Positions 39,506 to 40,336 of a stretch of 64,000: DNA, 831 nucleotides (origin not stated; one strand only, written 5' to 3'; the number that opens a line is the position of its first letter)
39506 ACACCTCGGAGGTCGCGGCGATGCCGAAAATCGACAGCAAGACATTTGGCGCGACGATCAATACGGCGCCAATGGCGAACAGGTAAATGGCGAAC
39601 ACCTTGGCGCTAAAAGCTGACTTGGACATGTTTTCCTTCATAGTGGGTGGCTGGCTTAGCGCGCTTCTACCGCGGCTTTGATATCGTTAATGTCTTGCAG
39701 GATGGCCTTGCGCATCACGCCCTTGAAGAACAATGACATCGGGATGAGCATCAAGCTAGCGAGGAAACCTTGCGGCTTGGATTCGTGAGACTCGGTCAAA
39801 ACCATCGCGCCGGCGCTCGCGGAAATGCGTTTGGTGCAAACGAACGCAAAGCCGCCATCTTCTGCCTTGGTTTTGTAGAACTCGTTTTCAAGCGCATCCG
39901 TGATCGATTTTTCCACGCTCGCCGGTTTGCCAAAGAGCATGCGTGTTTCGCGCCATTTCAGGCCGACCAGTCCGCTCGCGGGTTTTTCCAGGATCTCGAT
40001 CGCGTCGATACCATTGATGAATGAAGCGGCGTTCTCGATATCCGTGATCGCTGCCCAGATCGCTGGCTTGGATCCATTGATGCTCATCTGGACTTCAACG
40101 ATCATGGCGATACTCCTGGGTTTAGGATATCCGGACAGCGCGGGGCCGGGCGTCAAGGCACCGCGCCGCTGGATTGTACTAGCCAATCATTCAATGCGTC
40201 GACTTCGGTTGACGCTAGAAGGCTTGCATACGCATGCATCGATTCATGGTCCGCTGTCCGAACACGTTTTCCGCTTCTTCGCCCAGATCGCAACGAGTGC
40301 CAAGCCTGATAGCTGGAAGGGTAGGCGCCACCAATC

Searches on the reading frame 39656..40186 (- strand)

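Call 98: search_protein_families(library=pfam, max_evalue=0.01, proteins=[window:39656-40186:-])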
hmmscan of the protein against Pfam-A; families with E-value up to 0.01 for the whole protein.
window:39656-40186:- (176 aa): 1 family
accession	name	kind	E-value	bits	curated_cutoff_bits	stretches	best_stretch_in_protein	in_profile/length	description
PF03364.25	Polyketide_cyc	-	0.0096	16.6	23.4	0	42-91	7-52/126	Polyketide cyclase / dehydrase and lipid transport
